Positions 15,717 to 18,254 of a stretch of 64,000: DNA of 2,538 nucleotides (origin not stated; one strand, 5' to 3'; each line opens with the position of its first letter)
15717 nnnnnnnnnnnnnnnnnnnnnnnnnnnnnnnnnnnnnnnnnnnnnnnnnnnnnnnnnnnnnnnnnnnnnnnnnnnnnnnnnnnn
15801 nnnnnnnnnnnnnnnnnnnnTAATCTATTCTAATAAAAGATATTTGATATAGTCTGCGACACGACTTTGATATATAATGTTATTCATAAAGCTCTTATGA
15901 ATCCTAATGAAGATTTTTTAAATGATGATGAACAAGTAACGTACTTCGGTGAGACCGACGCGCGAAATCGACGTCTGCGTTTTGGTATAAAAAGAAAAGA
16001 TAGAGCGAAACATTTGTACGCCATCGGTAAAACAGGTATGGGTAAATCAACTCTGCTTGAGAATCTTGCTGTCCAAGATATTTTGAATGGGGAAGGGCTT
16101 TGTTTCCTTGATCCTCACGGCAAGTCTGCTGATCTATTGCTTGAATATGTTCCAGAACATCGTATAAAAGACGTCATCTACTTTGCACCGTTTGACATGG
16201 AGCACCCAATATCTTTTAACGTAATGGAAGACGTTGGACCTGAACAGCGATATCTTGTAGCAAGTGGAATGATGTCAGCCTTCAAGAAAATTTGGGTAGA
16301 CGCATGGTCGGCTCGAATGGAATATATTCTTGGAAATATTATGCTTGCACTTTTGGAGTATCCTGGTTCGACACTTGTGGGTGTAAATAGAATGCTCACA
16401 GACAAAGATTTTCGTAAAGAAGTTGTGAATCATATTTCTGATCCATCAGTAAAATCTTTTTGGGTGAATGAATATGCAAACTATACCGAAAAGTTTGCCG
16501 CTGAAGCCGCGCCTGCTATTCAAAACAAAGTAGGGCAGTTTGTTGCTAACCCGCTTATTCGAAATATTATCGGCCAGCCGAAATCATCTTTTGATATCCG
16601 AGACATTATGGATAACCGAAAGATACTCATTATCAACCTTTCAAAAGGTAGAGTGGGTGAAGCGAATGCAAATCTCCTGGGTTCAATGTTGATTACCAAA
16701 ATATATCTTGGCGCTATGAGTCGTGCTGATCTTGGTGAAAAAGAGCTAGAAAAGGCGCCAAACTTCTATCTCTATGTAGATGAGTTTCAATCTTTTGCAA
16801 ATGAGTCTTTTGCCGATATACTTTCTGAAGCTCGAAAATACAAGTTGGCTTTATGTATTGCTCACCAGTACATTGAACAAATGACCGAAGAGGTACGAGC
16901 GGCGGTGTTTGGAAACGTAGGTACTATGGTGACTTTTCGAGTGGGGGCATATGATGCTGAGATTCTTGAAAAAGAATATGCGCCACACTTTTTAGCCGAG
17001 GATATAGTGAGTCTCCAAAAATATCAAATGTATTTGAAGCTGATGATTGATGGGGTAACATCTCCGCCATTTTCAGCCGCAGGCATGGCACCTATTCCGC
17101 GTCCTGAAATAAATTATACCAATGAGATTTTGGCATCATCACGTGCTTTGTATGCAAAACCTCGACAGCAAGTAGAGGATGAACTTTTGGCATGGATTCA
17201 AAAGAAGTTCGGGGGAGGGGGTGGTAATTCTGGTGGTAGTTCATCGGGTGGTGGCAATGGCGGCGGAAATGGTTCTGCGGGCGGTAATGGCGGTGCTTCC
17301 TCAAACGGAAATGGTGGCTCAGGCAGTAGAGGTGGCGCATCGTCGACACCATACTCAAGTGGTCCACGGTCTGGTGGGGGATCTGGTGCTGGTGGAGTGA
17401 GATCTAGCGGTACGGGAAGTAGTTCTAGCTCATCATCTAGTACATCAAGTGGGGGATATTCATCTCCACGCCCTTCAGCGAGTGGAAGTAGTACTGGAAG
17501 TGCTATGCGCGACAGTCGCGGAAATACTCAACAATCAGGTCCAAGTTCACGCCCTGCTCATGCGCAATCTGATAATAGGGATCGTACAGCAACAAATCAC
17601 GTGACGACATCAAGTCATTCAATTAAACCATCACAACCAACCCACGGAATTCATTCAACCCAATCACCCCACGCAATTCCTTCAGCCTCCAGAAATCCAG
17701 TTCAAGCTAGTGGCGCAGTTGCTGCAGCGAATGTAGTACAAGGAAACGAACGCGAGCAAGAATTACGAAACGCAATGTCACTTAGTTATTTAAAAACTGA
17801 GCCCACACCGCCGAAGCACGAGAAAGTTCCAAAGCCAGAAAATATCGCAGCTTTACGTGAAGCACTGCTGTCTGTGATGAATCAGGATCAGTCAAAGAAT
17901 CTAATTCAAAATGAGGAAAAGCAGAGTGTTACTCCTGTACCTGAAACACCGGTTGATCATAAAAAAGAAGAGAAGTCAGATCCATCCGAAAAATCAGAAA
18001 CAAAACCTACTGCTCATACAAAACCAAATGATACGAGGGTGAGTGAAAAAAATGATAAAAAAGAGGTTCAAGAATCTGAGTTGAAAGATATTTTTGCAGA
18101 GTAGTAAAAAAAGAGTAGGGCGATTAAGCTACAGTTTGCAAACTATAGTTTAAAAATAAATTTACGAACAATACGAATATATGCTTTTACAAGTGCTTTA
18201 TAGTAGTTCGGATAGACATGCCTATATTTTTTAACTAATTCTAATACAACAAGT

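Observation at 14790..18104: RadC, a small membrane protein and a soluble TraD/VirD4-like ATPase with a 330-aa disordered tail: a possible DNA-handling module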

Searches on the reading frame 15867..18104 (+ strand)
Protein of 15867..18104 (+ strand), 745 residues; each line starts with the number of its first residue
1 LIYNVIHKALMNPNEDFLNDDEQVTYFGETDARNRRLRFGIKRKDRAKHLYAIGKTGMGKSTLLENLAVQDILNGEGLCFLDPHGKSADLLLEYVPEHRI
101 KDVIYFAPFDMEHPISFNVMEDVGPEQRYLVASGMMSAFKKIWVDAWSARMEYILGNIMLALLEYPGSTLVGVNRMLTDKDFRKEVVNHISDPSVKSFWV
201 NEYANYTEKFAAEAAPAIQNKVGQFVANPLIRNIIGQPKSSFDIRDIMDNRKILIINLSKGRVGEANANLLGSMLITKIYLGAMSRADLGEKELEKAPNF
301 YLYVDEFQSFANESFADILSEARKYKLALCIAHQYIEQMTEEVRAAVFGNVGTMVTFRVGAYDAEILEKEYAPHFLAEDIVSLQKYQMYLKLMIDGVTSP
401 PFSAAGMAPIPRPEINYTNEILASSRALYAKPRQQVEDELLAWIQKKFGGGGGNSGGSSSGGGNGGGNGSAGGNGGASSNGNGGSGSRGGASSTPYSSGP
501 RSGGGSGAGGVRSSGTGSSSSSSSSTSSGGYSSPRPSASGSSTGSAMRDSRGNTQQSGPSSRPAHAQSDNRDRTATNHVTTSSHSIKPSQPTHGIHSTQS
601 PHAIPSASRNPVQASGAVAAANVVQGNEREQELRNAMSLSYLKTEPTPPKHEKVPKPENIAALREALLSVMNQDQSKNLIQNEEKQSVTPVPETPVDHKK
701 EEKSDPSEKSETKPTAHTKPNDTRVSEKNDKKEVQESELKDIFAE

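Call 3: search_protein_families(library=pfam, proteins=[window:15867-18104:+], max_evalue=0.1)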
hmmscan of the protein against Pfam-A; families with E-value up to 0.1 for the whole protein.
window:15867-18104:+ (745 aa): 5 families
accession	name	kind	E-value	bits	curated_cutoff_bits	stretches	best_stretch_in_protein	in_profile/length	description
PF10412.15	TrwB_AAD_bind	-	4.2e-07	29.6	20.5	1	45-359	13-310/387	Type IV secretion-system coupling protein DNA-binding domain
PF02534.20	T4SS-DNA_transf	-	6.3e-05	22.4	20.1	1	24-341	31-346/468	Type IV secretory system Conjugative DNA transfer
PF12696.13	TraG-D_C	-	0.00046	20.6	22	1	300-359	2-66/126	TraM recognition site of TraD and TraG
PF01935.23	DUF87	-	0.0024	18.4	23.2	1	47-275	23-216/220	Helicase HerA, central domain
PF13401.12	AAA_22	-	0.011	16.5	27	0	46-70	4-28/130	AAA domain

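Call 4: search_protein_families(library=ncbifam, proteins=[window:15867-18104:+], max_evalue=0.1)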
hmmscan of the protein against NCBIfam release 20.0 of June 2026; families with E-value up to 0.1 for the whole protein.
window:15867-18104:+ (745 aa): 6 families
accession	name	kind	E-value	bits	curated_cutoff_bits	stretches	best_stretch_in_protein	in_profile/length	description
TIGR03743.1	SXT_TraD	subfamily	3.6e-11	42.2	366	2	42-90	170-217/636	conjugative transfer system coupling protein TraD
NF053655.1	CedD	equivalog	5.6e-08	31.9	600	1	4-94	179-268/527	DNA-translocating ATPase CedD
TIGR03754.1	conj_TOL_TraD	equivalog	5.7e-08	31.7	647.55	1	41-94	174-226/643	type IV conjugative transfer system coupling protein TraD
NF045973.1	conju_CD1115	equivalog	2.7e-06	26.5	250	1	43-360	20-358/442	VirD4-like conjugal transfer protein, CD1115 family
NF041447.1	TrbC_conju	equivalog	1.7e-05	23.4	800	1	241-354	362-488/685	F-type conjugative transfer protein TrbC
NF045975.1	VirB4_plasma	equivalog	0.0036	15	590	1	19-84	485-552/894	Mbov_0397 family ICE element conjugal transfer ATPase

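Call 9: find_homologous_proteins(query=window:15867-18104:+)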
Query window:15867-18104:+ (745 aa): 8000 proteins with E <= 0.001 among 8000 candidates; the best 120 are listed.
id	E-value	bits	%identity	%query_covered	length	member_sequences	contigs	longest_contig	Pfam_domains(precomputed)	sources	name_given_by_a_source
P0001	0.0e+0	1645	100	99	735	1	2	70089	PF10412.16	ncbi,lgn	-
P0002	0.0e+0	1410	87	99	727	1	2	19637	PF10412.16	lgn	-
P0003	0.0e+0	1167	-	-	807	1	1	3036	PF10412.16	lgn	-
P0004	0.0e+0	1106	73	89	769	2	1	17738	PF10412.16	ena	-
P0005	0.0e+0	1077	96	59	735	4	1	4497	PF10412.16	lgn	-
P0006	0.0e+0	1069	96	59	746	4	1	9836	PF10412.16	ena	-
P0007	0.0e+0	1068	97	59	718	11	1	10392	PF10412.16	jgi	jgi:hypothetical protein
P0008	0.0e+0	1065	68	99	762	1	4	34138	PF10412.16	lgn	-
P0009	0.0e+0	1058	96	59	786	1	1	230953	PF10412.16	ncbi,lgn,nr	ncbi:MAG: type IV secretory system conjugative DNA transfer family protein [Candidatus Pacebacteria 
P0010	0.0e+0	1058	70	93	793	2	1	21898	PF10412.16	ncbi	-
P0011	0.0e+0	1055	96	59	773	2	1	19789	PF10412.16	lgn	-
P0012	0.0e+0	1049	95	59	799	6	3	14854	PF10412.16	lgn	-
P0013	0.0e+0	1047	-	-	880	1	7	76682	PF10412.16,PF02534.21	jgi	jgi:hypothetical protein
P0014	0.0e+0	1045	67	99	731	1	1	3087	-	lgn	-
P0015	2.2e-297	1007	64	99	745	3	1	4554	PF10412.16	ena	-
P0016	5.3e-290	982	64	98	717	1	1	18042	PF10412.16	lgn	-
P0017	3.5e-289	979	90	58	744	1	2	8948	PF10412.16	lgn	-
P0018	4.0e-289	979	90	59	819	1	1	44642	PF10412.16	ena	-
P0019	4.3e-289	979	89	59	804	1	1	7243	PF10412.16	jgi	jgi:Type IV secretion-system coupling protein DNA-binding domain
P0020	1.1e-288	978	89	57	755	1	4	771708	PF10412.16,PF02534.21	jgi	jgi:hypothetical protein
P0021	1.7e-287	974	68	88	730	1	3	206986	PF10412.16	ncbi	-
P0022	2.5e-281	953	67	88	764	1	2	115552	PF10412.16,PF01935.24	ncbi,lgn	-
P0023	2.5e-280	950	83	65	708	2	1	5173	PF10412.16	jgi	jgi:hypothetical protein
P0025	2.4e-277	940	65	87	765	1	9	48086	PF10412.16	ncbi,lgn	-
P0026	2.6e-277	940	90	57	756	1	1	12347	PF10412.16,PF01935.24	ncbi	-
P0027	1.6e-276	938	64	97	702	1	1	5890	PF10412.16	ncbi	-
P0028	1.4e-274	931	63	97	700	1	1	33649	PF10412.16,PF02534.21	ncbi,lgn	ncbi:MAG TPA: type IV secretion system DNA-binding domain-containing protein [Candidatus Paceibacter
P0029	2.7e-274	930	69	88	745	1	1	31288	PF10412.16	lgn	-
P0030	1.0e-273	928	86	61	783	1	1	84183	PF10412.16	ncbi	-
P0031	7.9e-273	925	61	94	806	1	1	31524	PF10412.16,PF02534.21,PF12696.14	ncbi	-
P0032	1.2e-271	921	89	58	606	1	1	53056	PF10412.16,PF02534.21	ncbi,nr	ncbi:MAG: type IV secretory system conjugative DNA transfer family protein [Candidatus Taylorbacteri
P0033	6.4e-271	919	90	58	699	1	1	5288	PF10412.16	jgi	jgi:hypothetical protein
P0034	3.8e-268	910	87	59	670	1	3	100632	PF10412.16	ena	-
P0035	1.1e-266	905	89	58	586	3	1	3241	PF10412.16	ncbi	-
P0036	1.2e-266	905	86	59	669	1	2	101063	PF10412.16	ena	-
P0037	3.1e-265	900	88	58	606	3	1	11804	PF10412.16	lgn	-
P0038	3.9e-265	900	65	88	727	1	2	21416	PF10412.16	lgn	-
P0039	3.5e-262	890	86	58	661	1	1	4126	PF10412.16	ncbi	-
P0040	8.9e-257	872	62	95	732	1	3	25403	PF10412.16,PF02534.21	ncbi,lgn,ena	-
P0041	2.2e-254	864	84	58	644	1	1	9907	PF10412.16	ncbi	-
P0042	2.0e-250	851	59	92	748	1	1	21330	PF01935.24,PF02534.21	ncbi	-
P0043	3.2e-250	851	60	88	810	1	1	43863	PF10412.16,PF01935.24,PF02534.21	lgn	-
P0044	2.0e-249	848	73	67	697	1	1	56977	PF10412.16,PF01935.24,PF02534.21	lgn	-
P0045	9.0e-248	843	57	97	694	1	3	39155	PF10412.16,PF01935.24,PF02534.21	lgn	-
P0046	1.6e-247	842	73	66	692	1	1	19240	PF10412.16,PF01935.24,PF02534.21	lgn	-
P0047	6.6e-247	840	80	57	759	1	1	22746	PF10412.16,PF01935.24,PF02534.21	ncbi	-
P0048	9.2e-247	839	58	91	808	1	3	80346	PF10412.16,PF01935.24,PF02534.21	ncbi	-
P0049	8.1e-245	833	55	94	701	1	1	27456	PF10412.16,PF01935.24,PF02534.21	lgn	-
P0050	7.6e-244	830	59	91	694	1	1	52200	PF10412.16,PF01935.24,PF02534.21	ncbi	ncbi:MAG: type IV secretion system DNA-binding domain-containing protein [Patescibacteria group bact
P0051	2.3e-243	828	-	-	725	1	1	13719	PF10412.16,PF01935.24,PF02534.21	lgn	-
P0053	1.5e-242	825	88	54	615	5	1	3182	PF10412.16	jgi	jgi:hypothetical protein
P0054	1.6e-242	825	65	76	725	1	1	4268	PF10412.16,PF01935.24,PF02534.21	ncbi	-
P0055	3.2e-242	824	58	91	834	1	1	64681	PF10412.16,PF01935.24,PF02534.21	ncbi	-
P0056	5.2e-242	824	63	88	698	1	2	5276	PF10412.16,PF02534.21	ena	-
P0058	1.8e-241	822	56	96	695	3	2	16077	PF10412.16,PF01935.24,PF02534.21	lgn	-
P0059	2.2e-241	821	58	90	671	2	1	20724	PF10412.16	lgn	-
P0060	3.1e-241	821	57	94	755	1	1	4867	PF10412.16,PF01935.24,PF02534.21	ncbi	-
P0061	3.2e-241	821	60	88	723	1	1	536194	PF10412.16,PF01935.24,PF02534.21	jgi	jgi:energy-coupling factor transporter ATP-binding protein EcfA2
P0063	5.9e-241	820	57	86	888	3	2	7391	PF10412.16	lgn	-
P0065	4.4e-240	817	78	58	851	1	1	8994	PF10412.16,PF01935.24,PF02534.21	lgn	-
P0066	9.7e-240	816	58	94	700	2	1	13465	PF10412.16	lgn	-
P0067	9.8e-240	816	60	90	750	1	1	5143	PF10412.16,PF02534.21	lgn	-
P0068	1.4e-239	815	56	94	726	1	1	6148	PF10412.16,PF02534.21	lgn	-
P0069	1.6e-239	815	55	97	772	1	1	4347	PF10412.16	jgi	jgi:hypothetical protein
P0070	2.0e-239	815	57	93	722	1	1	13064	PF10412.16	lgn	-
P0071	3.6e-239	814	57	97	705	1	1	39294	PF10412.16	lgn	-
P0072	9.9e-239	813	54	97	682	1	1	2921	PF10412.16,PF01935.24,PF02534.21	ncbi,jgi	jgi:hypothetical protein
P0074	8.5e-238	810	77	58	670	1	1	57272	PF10412.16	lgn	-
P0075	4.1e-237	807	80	57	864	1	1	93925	PF10412.16,PF01935.24,PF02534.21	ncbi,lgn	-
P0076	4.7e-237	807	78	57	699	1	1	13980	PF10412.16,PF01935.24,PF02534.21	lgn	-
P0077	4.9e-237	807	53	97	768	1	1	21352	PF10412.16,PF01935.24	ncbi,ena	-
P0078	5.9e-237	807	60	88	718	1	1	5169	PF10412.16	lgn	-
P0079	1.3e-236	806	-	-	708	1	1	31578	PF10412.16,PF02534.21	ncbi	-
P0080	3.7e-236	804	58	87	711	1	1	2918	PF10412.16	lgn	-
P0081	4.6e-235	801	56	91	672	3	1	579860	PF10412.16,PF01935.24,PF02534.21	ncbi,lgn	-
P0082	1.2e-234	799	58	91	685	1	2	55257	PF10412.16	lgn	-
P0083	1.9e-234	799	58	92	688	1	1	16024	PF10412.16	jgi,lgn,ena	-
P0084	3.1e-234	798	55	97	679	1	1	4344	PF10412.16,PF01935.24,PF02534.21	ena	-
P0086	3.2e-233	794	59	88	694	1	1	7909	PF10412.16,PF01935.24,PF02534.21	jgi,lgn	-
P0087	4.9e-233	794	77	57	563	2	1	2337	PF10412.16,PF01935.24,PF02534.21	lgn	-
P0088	1.1e-232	793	57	95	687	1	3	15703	PF10412.16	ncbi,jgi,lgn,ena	jgi:hypothetical protein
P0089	3.1e-232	791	57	93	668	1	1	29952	PF10412.16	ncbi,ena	-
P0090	1.1e-231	789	58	92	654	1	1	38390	PF10412.16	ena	-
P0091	3.2e-231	788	77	59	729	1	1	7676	PF02534.21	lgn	-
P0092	4.8e-231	787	57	88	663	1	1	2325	PF10412.16,PF01935.24,PF02534.21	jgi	-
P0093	2.6e-229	782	77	57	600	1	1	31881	PF10412.16,PF01935.24,PF02534.21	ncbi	-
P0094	3.3e-229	781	77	57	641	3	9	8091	PF10412.16,PF01935.24,PF02534.21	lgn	-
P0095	1.1e-228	779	78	58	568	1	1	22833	PF10412.16,PF01935.24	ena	-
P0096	2.4e-228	778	69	65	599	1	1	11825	PF10412.16,PF01935.24,PF02534.21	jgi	jgi:hypothetical protein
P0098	1.7e-227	776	76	57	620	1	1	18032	PF10412.16,PF01935.24,PF02534.21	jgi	jgi:hypothetical protein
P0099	1.9e-227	775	54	97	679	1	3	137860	PF10412.16,PF02534.21,PF12696.14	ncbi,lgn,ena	-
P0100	8.7e-227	773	55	88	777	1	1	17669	PF10412.16,PF01935.24,PF02534.21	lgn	-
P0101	1.0e-226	773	74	61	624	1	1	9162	PF10412.16,PF01935.24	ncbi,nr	ncbi:MAG: type IV secretion system DNA-binding domain-containing protein [Candidatus Pacebacteria ba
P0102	1.0e-225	770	56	95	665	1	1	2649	PF10412.16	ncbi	-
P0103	1.6e-225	769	69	65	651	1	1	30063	PF10412.16,PF01935.24,PF02534.21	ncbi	-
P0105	7.9e-225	767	55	97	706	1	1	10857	PF10412.16,PF01935.24,PF02534.21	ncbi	-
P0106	1.8e-224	766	76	57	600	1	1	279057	PF10412.16,PF01935.24,PF02534.21,PF12696.14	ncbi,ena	-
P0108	2.7e-224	765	72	61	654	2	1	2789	PF10412.16,PF01935.24,PF02534.21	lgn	-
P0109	3.1e-224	765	56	91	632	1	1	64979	PF10412.16,PF02534.21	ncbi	-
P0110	5.0e-224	764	68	65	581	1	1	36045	PF10412.16,PF02534.21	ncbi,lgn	-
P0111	6.0e-224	764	76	57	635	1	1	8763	PF10412.16,PF01935.24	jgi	jgi:hypothetical protein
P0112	6.6e-224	764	56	87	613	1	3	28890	PF10412.16,PF01935.24,PF02534.21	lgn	-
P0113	1.3e-223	763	75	58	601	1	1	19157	PF10412.16,PF01935.24,PF02534.21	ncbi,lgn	-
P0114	1.6e-223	762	74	60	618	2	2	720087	PF10412.16,PF01935.24,PF02534.21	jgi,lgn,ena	-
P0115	1.8e-223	762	72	57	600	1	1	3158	PF10412.16,PF02534.21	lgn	-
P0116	2.7e-223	762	57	87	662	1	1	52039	PF10412.16,PF01935.24,PF02534.21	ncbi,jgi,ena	ncbi:MAG: type IV secretory system conjugative DNA transfer family protein [bacterium]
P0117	3.6e-223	761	75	57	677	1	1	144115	PF10412.16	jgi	jgi:hypothetical protein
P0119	1.4e-222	759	71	61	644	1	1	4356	PF10412.16,PF02534.21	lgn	-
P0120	1.7e-222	759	57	87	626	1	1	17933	PF10412.16,PF02534.21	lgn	-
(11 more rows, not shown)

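Call 30: predict_structure(alignment_id=A1)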
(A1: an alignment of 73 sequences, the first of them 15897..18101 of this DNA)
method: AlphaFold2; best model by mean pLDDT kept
length: 735 residues; sequences in the alignment: 73
mean_pLDDT: 66.6   pTM: 0.62
mean pLDDT of the five models: 66.6, 64.6, 59.8, 59.6, 58.3
residues with pLDDT >= 90: 126; 70-90: 271; 50-70: 87; < 50: 251
segments of 3 or more residues with pLDDT < 50: 1-3, 365-393, 445-605, 639-642, 667-709, 711-721
pLDDT, mean of each block of 10 residues (from residue 1): 55 78 69 82 70 87 93 88 95 93 88 79 86 85 92 89 88 92 92 78 84 85 87 93 91 74 88 86 90 85 74 86 78 75 64 63 47 35 36 62 93 95 90 80 49 40 38 36 39 39 39 35 40 36 36 37 36 34 34 40 54 79 75 53 63 79 52 39 39 37 38 40 75 76
secondary structure, 60 per line:
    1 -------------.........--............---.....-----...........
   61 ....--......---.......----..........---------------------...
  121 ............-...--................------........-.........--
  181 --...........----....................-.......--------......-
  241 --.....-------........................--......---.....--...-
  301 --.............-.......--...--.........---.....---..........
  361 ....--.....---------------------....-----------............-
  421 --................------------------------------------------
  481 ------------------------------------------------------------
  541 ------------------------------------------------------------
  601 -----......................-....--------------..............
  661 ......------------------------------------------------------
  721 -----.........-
elements in order (helices of 4 or more, strands of 3 or more residues): E14-22 E25-32 H33-36 E40-44 H50-64 E67-72 H76-82 H87-92 E93-96 H118-132 H139-154 H161-168 H170-178 H183-193 H198-217 H219-225 H234-239 E243-247 H255-278 H281-286 E290-294 H303-315 E317-323 H331-339 E343-347 H351-364 H367-371 E393-396 H408-419 H423-438 H606-627 H629-632 H647-666 H726-734

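Call 32: fold_search(model_id=the predicted structure, library=pdb)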
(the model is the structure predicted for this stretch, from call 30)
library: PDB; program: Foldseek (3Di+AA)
matches with E <= 10: 892; with E <= 0.001: 72
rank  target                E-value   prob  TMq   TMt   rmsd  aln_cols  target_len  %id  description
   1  6sz9_A                4.0e-11  1.00  0.33  0.48   6.5       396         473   17  Type IV Coupling Complex (T4CC) from L. pneumophila. (released 2020-05-13)
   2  4d2i_B                4.5e-10  1.00  0.29  0.44   6.5       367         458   16  Crystal structure of the HerA hexameric DNA translocase from Sulfolobus solfataricus bound to AMP-PNP (released 2014-12-03)
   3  1e9s_L                7.1e-10  1.00  0.33  0.53   5.0       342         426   18  Bacterial conjugative coupling protein TrwBdeltaN70. Unbound monoclinic form. (released 2001-02-06)
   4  9x1m_A                8.2e-10  1.00  0.29  0.36   7.4       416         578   15  The cryo-EM structure of HerA-NurA complex with AMPPNP and dsDNA from Thermococcus kodakarensis (released 2026-02-04)
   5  1e9s_K                8.6e-10  1.00  0.34  0.56   4.9       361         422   18  Bacterial conjugative coupling protein TrwBdeltaN70. Unbound monoclinic form. (released 2001-02-06)
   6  1e9s_E                9.5e-10  1.00  0.33  0.54   4.6       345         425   19  Bacterial conjugative coupling protein TrwBdeltaN70. Unbound monoclinic form. (released 2001-02-06)
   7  1e9r_G                1.4e-09  1.00  0.34  0.56   4.9       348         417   18  Bacterial conjugative coupling protein TrwBdeltaN70. Trigonal form in complex with sulphate. (released 2001-02-06)
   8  1e9s_I                1.4e-09  1.00  0.34  0.55   5.1       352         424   17  Bacterial conjugative coupling protein TrwBdeltaN70. Unbound monoclinic form. (released 2001-02-06)
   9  4d2i_A                1.6e-09  1.00  0.29  0.44   8.7       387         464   16  Crystal structure of the HerA hexameric DNA translocase from Sulfolobus solfataricus bound to AMP-PNP (released 2014-12-03)
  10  1e9s_J                1.7e-09  1.00  0.34  0.55   5.1       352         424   18  Bacterial conjugative coupling protein TrwBdeltaN70. Unbound monoclinic form. (released 2001-02-06)
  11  1gl7_B                2.2e-09  1.00  0.33  0.54   4.9       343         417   18  Plasmid coupling protein TrwB in complex with the non-hydrolisable ATP-analogue ADPNP. (released 2002-05-16)
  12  1e9s_D                2.6e-09  1.00  0.33  0.55   5.4       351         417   17  Bacterial conjugative coupling protein TrwBdeltaN70. Unbound monoclinic form. (released 2001-02-06)
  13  1e9s_B                2.7e-09  1.00  0.34  0.55   4.7       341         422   18  Bacterial conjugative coupling protein TrwBdeltaN70. Unbound monoclinic form. (released 2001-02-06)
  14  1e9s_A                3.2e-09  1.00  0.33  0.54   5.4       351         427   17  Bacterial conjugative coupling protein TrwBdeltaN70. Unbound monoclinic form. (released 2001-02-06)
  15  1gl6_A                3.3e-09  1.00  0.31  0.52   4.4       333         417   19  Plasmid coupling protein TrwB in complex with the non-hydrolysable GTP analogue GDPNP (released 2002-05-16)
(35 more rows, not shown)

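Call 67: search_protein_families(library=padloc, proteins=[window:15897-18101:+], max_evalue=0.01)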
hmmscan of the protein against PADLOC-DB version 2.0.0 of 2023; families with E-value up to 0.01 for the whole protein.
window:15897-18101:+ (735 aa): 4 families
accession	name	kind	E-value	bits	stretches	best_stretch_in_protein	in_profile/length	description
PDLC04140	mad8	-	2.7e-14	51.4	1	36-380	26-286/314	mads_8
PDLC04103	HerA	-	5.2e-07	26.4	1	295-359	459-520/579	-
PDLC04105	HerA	-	0.0032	14.1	0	296-350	439-489/576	-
PDLC01055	HerA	-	0.0094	12.8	0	38-85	158-207/532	Type III coevolved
